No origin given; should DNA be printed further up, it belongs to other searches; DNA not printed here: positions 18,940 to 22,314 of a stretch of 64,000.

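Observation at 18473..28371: Tandem T9SS cargo island: cytochrome, then two paralogous BNR-propeller surface proteins, each followed by a small TPR lipoprotein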

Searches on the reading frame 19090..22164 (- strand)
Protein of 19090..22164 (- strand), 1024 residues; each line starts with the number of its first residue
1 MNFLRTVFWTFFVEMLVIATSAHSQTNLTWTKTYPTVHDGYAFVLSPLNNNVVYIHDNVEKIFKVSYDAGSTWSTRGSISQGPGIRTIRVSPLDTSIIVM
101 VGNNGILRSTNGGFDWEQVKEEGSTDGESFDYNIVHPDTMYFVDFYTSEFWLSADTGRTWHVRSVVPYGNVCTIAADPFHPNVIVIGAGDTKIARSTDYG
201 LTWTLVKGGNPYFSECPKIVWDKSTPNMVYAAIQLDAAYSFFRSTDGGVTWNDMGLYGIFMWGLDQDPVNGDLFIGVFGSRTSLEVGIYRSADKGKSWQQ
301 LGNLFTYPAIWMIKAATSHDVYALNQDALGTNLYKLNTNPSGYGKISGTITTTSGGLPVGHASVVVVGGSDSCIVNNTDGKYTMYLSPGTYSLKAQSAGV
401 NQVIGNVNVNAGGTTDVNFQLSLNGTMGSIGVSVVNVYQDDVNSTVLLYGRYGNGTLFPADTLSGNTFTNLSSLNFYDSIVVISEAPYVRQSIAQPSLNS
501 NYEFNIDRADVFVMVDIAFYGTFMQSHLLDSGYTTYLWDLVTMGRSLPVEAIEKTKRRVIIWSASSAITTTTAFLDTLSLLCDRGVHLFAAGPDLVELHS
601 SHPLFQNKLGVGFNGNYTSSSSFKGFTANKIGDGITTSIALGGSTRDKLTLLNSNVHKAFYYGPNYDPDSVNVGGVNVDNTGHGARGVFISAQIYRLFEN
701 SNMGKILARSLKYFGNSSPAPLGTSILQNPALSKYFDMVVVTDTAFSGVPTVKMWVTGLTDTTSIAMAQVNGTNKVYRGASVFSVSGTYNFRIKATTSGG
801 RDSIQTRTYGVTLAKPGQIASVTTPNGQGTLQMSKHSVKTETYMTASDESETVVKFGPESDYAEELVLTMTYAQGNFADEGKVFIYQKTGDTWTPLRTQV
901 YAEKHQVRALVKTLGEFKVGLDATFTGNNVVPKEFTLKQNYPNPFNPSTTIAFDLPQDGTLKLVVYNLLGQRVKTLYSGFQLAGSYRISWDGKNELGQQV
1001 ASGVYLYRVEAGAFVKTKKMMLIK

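Call 5: search_protein_families(library=pfam, proteins=[window:19090-22164:-], max_evalue=0.01)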
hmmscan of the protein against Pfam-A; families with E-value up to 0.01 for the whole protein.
window:19090-22164:- (1024 aa): 7 families
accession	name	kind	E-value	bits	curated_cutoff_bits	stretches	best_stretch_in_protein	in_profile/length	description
PF15902.12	Sortilin-Vps10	-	2e-14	53.7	33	3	149-254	2-112/446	Sortilin, neurotensin receptor 3,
PF13620.12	CarboxypepD_reg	-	2e-10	41.3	32.3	1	346-422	2-82/82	Carboxypeptidase regulatory-like domain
PF13860.13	FlgD_ig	-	9.4e-10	38.8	27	1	951-1011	14-75/79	FlgD Ig-like domain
PF13715.12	CarbopepD_reg_2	-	3.6e-06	27.3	32.2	1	346-423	1-78/88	CarboxypepD_reg-like domain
PF18962.6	Por_Secre_tail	-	3.6e-05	24.4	27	1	941-1021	2-74/75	Secretion system C-terminal sorting domain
PF02012.26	BNR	-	0.0016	18.5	27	0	242-252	1-11/12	BNR/Asp-box repeat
PF13585.12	CHU_C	-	0.0061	17.1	27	0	962-1011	30-72/86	CHU_C Type IX secretion signal domain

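Call 11: find_encoding_contigs(protein=window:19090-22164:-, flank=10000, max_places=6)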
Protein window:19090-22164:- (1024 aa): no gene with exactly this product is on record in the collection.

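Call 12: find_homologous_proteins(query=window:19090-22164:-)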
Query window:19090-22164:- (1024 aa): 207 proteins with E <= 0.001 among 8000 candidates; the best 120 are listed.
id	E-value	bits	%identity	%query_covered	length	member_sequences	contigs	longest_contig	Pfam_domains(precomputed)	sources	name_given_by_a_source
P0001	0.0e+0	2332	100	100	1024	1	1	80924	PF18962.8,PF13860.13,PF13620.13,PF15902.13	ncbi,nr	ncbi:carboxypeptidase regulatory-like domain-containing protein [bacterium]|nr:carboxypeptidase regu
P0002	0.0e+0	1077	98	30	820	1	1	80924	PF18962.8,PF13860.13,PF00041.28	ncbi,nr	ncbi:T9SS type A sorting domain-containing protein [bacterium]|nr:T9SS type A sorting domain-contain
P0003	6.8e-270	917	44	100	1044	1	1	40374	PF13715.13,PF18962.8,PF13860.13,PF13620.13,PF15902.13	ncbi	-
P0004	4.0e-254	864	42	100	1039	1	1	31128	PF13715.13,PF18962.8,PF13860.13,PF13620.13,PF15902.13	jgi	jgi:hypothetical protein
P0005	1.1e-203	697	38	99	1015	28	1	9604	PF13715.13,PF18962.8,PF13860.13,PF13620.13,PF02012.27,PF15902.13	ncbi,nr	ncbi:MAG TPA: carboxypeptidase-like regulatory domain-containing protein [bacterium]|nr:carboxypepti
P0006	8.7e-189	648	42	70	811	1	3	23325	PF13715.13,PF18962.8,PF13860.13,PF13620.13,PF15902.13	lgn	-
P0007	4.2e-168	580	39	70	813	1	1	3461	PF13860.13,PF13620.13,PF15902.13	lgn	-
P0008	1.6e-166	574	39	67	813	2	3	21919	PF13715.13,PF13860.13,PF13620.13,PF15902.13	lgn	-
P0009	1.0e-145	505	36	70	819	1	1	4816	PF13715.13,PF13860.13,PF13620.13,PF15902.13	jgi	jgi:hypothetical protein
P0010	1.0e-139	486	36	69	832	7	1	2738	PF13715.13,PF13860.13,PF13620.13,PF15902.13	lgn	-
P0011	9.9e-58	214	26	70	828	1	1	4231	PF18962.8,PF25852.1,PF15902.13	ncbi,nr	ncbi:MAG: T9SS type A sorting domain-containing protein [Ignavibacteriae bacterium]|nr:T9SS type A s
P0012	1.4e-36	144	41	11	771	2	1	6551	PF18962.8,PF14870.13,PF02012.27,PF15902.13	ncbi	-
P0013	6.7e-34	135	32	27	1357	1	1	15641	PF01839.30,PF13205.13,PF13517.13,PF18962.8,PF17210.10,PF02012.27,PF15902.13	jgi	jgi:hypothetical protein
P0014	2.7e-32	130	40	12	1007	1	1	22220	PF22073.3,PF15780.12,PF18962.8,PF15899.12,PF14870.13,PF22544.3,PF15902.13,PF13088.13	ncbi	-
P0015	7.1e-29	119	29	27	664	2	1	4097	PF15899.12,PF25852.1,PF14870.13,PF13810.13,PF02012.27,PF15902.13,PF13088.13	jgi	jgi:photosystem II stability/assembly factor-like uncharacterized protein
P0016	2.1e-27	114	29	27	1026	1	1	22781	PF22073.3,PF15780.12,PF07610.18,PF10342.16,PF15899.12,PF14870.13,PF22544.3,PF15902.13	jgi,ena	-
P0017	5.6e-27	112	45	9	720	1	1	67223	PF18962.8,PF14870.13,PF02012.27,PF15902.13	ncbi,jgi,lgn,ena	ncbi:MAG: YCF48-related protein [Candidatus Kapaibacterium sp.]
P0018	7.4e-27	112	45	9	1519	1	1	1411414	PF18962.8,PF25852.1,PF02012.27,PF00041.28,PF15902.13,PF13088.13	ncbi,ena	-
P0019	6.5e-26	109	47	9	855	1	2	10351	PF18962.8,PF25852.1,PF14870.13,PF02012.27,PF22544.3,PF15902.13,PF13088.13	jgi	jgi:photosystem II stability/assembly factor-like uncharacterized protein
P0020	8.7e-26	108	48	9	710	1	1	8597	PF18962.8,PF25852.1,PF14870.13,PF02012.27,PF15902.13,PF13088.13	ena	-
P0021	1.3e-25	108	45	10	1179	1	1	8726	PF18962.8,PF15902.13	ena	-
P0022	2.8e-25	107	46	9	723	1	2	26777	PF18962.8,PF14870.13,PF02012.27,PF15902.13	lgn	-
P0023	6.9e-25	105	29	23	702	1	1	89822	PF25852.1,PF24316.2,PF14870.13,PF02012.27,PF15902.13,PF13088.13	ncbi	-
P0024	7.5e-25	105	35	9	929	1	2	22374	PF18962.8,PF14870.13,PF02012.27,PF15902.13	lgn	-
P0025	4.7e-24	103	26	26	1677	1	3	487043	PF22073.3,PF15780.12,PF07610.18,PF25852.1,PF18998.7,PF14870.13,PF12371.15,PF02012.27,PF22544.3,PF15902.13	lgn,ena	-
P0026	5.8e-24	102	45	9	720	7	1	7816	PF18962.8,PF14870.13,PF15902.13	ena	-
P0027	1.3e-23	101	37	14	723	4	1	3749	PF18962.8,PF25852.1,PF13860.13,PF02012.27,PF15902.13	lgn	-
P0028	2.6e-23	100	27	14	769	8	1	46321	PF13585.13,PF18962.8,PF25852.1,PF13860.13,PF02012.27,PF15902.13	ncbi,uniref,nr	ncbi:MAG TPA: T9SS type A sorting domain-containing protein [candidate division WOR-3 bacterium]|uni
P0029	2.8e-23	100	29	16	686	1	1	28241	PF25852.1,PF14870.13,PF13810.13,PF02012.27,PF15902.13,PF13088.13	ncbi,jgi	-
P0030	3.5e-23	100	45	9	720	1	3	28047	PF18962.8,PF14870.13,PF02012.27,PF15902.13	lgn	-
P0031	5.4e-23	99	30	25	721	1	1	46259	PF25852.1,PF14870.13,PF02012.27,PF15902.13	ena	-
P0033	7.7e-23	99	48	9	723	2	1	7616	PF18962.8,PF14870.13,PF02012.27,PF15902.13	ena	-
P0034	1.1e-22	98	45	9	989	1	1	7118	PF18962.8,PF15902.13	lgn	-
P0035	1.6e-22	98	35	14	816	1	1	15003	PF18962.8,PF15902.13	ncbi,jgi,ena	ncbi:MAG: T9SS type A sorting domain-containing protein [Candidatus Kapaibacterium sp.]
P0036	1.5e-21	94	44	11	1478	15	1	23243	PF25852.1,PF13860.13,PF02012.27,PF15902.13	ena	-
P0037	2.8e-21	94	48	9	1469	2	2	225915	PF22073.3,PF13860.13,PF15902.13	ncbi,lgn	-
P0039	3.9e-21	93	25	26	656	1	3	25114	PF25852.1,PF14870.13,PF02012.27,PF15902.13,PF13088.13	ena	-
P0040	8.9e-21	92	23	30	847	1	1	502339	PF18962.8,PF15899.12,PF13860.13,PF02012.27,PF15902.13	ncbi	-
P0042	1.0e-20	92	30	14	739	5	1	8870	PF18962.8,PF25852.1,PF02012.27,PF15902.13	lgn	-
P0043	1.4e-20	91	41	9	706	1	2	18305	PF07494.18,PF18962.8,PF25852.1,PF14870.13,PF02012.27,PF15902.13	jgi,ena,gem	-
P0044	1.5e-20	91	29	21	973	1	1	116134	PF25852.1,PF03781.23,PF14870.13,PF02012.27,PF15902.13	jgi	jgi:formylglycine-generating enzyme required for sulfatase activity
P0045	2.2e-20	91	41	9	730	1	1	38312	PF18962.8,PF14870.13,PF15902.13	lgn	-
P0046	3.1e-20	90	39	9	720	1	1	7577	PF18962.8,PF14870.13,PF15902.13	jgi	jgi:photosystem II stability/assembly factor-like uncharacterized protein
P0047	7.5e-20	89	42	10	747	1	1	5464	PF18962.8,PF13860.13,PF02012.27,PF15902.13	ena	-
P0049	1.3e-19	88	35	12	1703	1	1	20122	PF01839.30,PF15780.12,PF01833.31,PF13517.13,PF18962.8,PF25852.1,PF14870.13,PF22544.3,PF15902.13,PF13088.13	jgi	jgi:hypothetical protein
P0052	3.8e-19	87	25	26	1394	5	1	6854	PF14870.13,PF02012.27,PF15902.13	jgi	-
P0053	6.5e-19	86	48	8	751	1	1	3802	PF14870.13,PF13860.13,PF02012.27,PF15902.13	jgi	jgi:photosystem II stability/assembly factor-like uncharacterized protein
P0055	1.4e-18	85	44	9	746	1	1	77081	PF07494.18,PF18962.8,PF15902.13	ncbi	-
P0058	2.8e-18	84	32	14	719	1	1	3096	PF18962.8,PF15899.12,PF02012.27,PF15902.13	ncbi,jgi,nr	ncbi:MAG: T9SS type A sorting domain-containing protein [Chlorobi bacterium]|nr:T9SS type A sorting 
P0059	6.3e-18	82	46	9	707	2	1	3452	PF13859.13,PF18962.8,PF15899.12,PF25852.1,PF02012.27,PF15902.13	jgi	jgi:photosystem II stability/assembly factor-like uncharacterized protein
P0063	3.0e-17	80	44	9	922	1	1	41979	PF18962.8,PF25788.3,PF14870.13,PF15902.13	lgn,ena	-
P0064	3.6e-17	80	35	9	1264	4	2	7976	PF13860.13,PF15902.13,PF13088.13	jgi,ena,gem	-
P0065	4.0e-17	80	43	11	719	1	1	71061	PF18962.8,PF25852.1,PF14870.13,PF13860.13,PF02012.27,PF15902.13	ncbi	-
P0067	5.7e-17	79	41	9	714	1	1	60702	PF18962.8,PF25852.1,PF02012.27,PF15902.13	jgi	jgi:photosystem II stability/assembly factor-like uncharacterized protein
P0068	8.8e-17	79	44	9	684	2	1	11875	PF18962.8,PF14870.13,PF02012.27,PF15902.13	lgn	-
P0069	1.0e-16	78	26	20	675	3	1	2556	PF25852.1,PF14870.13,PF02012.27,PF15902.13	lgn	-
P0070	1.3e-16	78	44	9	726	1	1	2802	PF18962.8,PF25852.1,PF14870.13,PF02012.27,PF15902.13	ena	-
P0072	6.9e-16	76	48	9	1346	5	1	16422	PF04389.23,PF18962.8,PF14870.13,PF02012.27,PF15902.13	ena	-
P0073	1.5e-15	75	29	25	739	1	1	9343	PF18962.8,PF25852.1,PF14870.13,PF15902.13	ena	-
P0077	4.4e-15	73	46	9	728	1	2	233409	PF18962.8,PF14870.13,PF13860.13,PF02012.27,PF15902.13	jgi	-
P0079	6.5e-15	72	47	9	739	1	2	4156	PF13585.13,PF18962.8,PF14870.13,PF13860.13,PF02012.27,PF15902.13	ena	-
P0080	1.2e-14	72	41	9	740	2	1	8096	PF13585.13,PF25852.1,PF13860.13,PF02012.27,PF15902.13,PF13088.13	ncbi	-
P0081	2.0e-14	71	40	9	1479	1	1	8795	PF18962.8,PF25852.1,PF14870.13,PF13860.13,PF02012.27,PF15902.13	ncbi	-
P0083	2.0e-14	71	38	10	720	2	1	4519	PF18962.8,PF14870.13,PF15902.13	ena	-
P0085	2.3e-14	71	38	9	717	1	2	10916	PF07494.18,PF18962.8,PF02012.27,PF15902.13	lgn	-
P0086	2.4e-14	71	24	27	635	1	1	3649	PF10647.16,PF25852.1,PF14870.13,PF02012.27,PF15902.13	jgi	jgi:photosystem II stability/assembly factor-like uncharacterized protein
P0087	2.8e-14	70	33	14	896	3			PF18962.8,PF15902.13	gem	-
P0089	5.2e-14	69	27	27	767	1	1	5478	PF18962.8,PF25852.1,PF14870.13,PF02012.27,PF15902.13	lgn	-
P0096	1.8e-13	68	42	9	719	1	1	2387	PF18962.8,PF14870.13,PF15902.13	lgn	-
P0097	2.0e-13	68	37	17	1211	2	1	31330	PF18962.8,PF25852.1,PF15902.13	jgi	jgi:hypothetical protein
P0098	2.2e-13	67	30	14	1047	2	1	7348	PF25852.1,PF13860.13,PF02012.27,PF15902.13,PF13088.13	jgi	jgi:photosystem II stability/assembly factor-like uncharacterized protein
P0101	4.2e-13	66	28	22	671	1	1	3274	PF25852.1,PF14870.13,PF21471.4,PF02012.27,PF15902.13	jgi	-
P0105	1.7e-12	64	25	23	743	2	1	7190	PF25852.1,PF02012.27,PF15902.13,PF13088.13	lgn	-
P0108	2.5e-12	64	44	9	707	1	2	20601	PF18962.8,PF02012.27,PF15902.13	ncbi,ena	-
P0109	3.2e-12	64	41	9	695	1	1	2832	PF10647.16,PF13585.13,PF18962.8,PF25852.1,PF02012.27,PF15902.13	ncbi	ncbi:MAG: T9SS type A sorting domain-containing protein [Candidatus Kryptoniota bacterium]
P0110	6.0e-12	63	47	9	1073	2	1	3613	PF18962.8,PF13860.13,PF15902.13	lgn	-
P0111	7.6e-12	62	41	9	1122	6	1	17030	PF18962.8,PF14870.13,PF00041.28,PF15902.13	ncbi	-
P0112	8.3e-12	62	27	21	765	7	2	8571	PF25852.1,PF14870.13,PF02012.27,PF15902.13,PF13088.13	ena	-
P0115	2.0e-11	61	26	25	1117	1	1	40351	PF20773.6,PF18962.8,PF15902.13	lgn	-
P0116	2.2e-11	61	35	9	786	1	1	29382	PF18962.8,PF15902.13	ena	-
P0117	2.9e-11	60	30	14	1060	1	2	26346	PF02012.27,PF15902.13,PF13088.13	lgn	-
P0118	3.1e-11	60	29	20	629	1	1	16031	PF25852.1,PF24316.2,PF14870.13,PF13810.13,PF02012.27,PF15902.13,PF13088.13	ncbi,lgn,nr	ncbi:MAG TPA: hypothetical protein G4O02_17440 [Caldilineae bacterium]|nr:hypothetical protein [Cald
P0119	5.0e-11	60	31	8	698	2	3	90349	PF07494.18,PF18962.8,PF15899.12,PF25852.1,PF14870.13,PF02012.27,PF15902.13,PF13088.13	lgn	-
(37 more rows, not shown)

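Call 13: find_encoding_contigs(protein=P0003, flank=10000, max_places=3)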
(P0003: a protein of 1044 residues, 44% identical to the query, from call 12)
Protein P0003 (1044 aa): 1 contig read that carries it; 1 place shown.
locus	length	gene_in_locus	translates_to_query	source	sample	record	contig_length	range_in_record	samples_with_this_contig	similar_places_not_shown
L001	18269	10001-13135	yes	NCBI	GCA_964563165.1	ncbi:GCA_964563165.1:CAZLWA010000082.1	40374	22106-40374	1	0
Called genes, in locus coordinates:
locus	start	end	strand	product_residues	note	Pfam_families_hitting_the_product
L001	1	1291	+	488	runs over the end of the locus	PF01546:Peptidase_M20, PF07687:M20_dimer (weak)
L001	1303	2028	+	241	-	PF02146:SIR2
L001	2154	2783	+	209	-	PF02223:Thymidylate_kin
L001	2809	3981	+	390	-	PF00266:Aminotran_5 (weak)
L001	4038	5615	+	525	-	PF00389:2-Hacid_dh, PF02826:2-Hacid_dh_C, PF19304:PGDH_inter, PF01842:ACT (weak)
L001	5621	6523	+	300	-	PF00702:Hydrolase, PF12710:HAD, PF08282:Hydrolase_3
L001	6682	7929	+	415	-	PF04286:DUF445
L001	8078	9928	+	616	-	PF14522:Cytochrome_C7 (faint), PF13435:Cytochrome_C554 (faint), PF13585:CHU_C (weak), PF13860:FlgD_ig, PF18962:Por_Secre_tail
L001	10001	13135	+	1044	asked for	PF15902:Sortilin-Vps10 (weak), PF13620:CarboxypepD_reg, PF13715:CarbopepD_reg_2, PF13860:FlgD_ig, PF18962:Por_Secre_tail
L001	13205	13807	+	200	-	PF07719:TPR_2 (faint)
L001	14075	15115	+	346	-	-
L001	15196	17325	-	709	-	PF01464:SLT, PF23446:LysM1_NFP_LYK (faint), PF01476:LysM, PF23473:LysM3_LYK4_5 (weak), PF01476:LysM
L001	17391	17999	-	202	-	-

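Call 14: find_encoding_contigs(protein=P0004, flank=10000, max_places=3)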
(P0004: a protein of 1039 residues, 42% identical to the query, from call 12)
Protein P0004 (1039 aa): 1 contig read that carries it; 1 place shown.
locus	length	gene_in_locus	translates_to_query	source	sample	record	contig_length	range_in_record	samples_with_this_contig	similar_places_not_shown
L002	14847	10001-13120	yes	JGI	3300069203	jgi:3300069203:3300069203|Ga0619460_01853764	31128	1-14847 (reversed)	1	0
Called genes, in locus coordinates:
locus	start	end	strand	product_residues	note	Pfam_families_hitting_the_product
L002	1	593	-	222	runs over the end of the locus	PF00072:Response_reg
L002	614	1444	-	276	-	-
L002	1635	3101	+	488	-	PF01546:Peptidase_M20, PF07687:M20_dimer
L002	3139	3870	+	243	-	PF02146:SIR2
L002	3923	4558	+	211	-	PF02223:Thymidylate_kin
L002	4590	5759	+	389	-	PF00266:Aminotran_5 (weak)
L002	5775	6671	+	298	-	PF00702:Hydrolase, PF12710:HAD, PF08282:Hydrolase_3 (weak)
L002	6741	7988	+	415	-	PF04286:DUF445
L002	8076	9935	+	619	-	PF14522:Cytochrome_C7 (faint), PF22113:Mtrc-MtrF_II-IV_dom (faint), PF13435:Cytochrome_C554 (faint), PF13860:FlgD_ig, PF18962:Por_Secre_tail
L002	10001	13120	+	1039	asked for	PF15902:Sortilin-Vps10, PF13620:CarboxypepD_reg, PF13715:CarbopepD_reg_2, PF13860:FlgD_ig, PF18962:Por_Secre_tail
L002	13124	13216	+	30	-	-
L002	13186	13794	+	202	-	PF07719:TPR_2 (faint)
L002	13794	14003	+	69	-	-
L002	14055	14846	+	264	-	?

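Call 15: find_encoding_contigs(protein=P0006, flank=10000, max_places=3)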
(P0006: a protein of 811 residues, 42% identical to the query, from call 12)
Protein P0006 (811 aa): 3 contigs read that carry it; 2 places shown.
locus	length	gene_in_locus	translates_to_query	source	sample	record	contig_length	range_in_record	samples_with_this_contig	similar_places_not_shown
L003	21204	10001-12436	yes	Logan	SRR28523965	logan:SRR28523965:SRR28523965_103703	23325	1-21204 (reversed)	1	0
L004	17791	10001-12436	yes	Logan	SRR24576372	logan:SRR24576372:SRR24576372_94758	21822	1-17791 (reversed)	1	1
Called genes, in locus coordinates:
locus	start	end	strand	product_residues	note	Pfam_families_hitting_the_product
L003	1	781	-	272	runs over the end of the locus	PF01503:PRA-PH (faint), PF03819:MazG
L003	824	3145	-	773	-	PF23914:TPR_CcmH_CycH (weak), PF14559:TPR_19, PF13428:TPR_14, PF13432:TPR_16 (weak), PF13414:TPR_11 (weak), PF13432:TPR_16 (weak), PF14559:TPR_19 (weak), PF00515:TPR_1 (weak), +12 more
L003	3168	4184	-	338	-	PF00756:Esterase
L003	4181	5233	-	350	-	PF01207:Dus, PF00977:His_biosynth (weak)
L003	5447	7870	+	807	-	-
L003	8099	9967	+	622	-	PF14522:Cytochrome_C7 (faint), PF13860:FlgD_ig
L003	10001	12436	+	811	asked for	PF15902:Sortilin-Vps10, PF13620:CarboxypepD_reg, PF13715:CarbopepD_reg_2 (weak), PF13860:FlgD_ig, PF18962:Por_Secre_tail (weak)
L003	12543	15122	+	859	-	PF14870:PSII_BNR (faint), PF15902:Sortilin-Vps10 (faint), PF13088:BNR_2 (faint), PF13860:FlgD_ig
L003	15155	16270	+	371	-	PF02353:CMAS, PF13489:Methyltransf_23, PF08241:Methyltransf_11, PF08242:Methyltransf_12, PF13649:Methyltransf_25, PF13847:Methyltransf_31 (weak)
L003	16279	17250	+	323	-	PF01266:DAO (weak), PF01494:FAD_binding_3 (faint), PF13450:NAD_binding_8 (weak)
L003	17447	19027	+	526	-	PF17391:Urocanase_N, PF01175:Urocanase, PF17392:Urocanase_C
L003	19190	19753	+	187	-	-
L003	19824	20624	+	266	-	-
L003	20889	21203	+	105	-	?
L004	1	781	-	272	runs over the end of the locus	PF01503:PRA-PH (faint), PF03819:MazG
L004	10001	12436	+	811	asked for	PF15902:Sortilin-Vps10, PF13620:CarboxypepD_reg, PF13715:CarbopepD_reg_2 (weak), PF13860:FlgD_ig, PF18962:Por_Secre_tail (weak)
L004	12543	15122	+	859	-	PF14870:PSII_BNR (faint), PF15902:Sortilin-Vps10 (faint), PF13088:BNR_2 (faint), PF13860:FlgD_ig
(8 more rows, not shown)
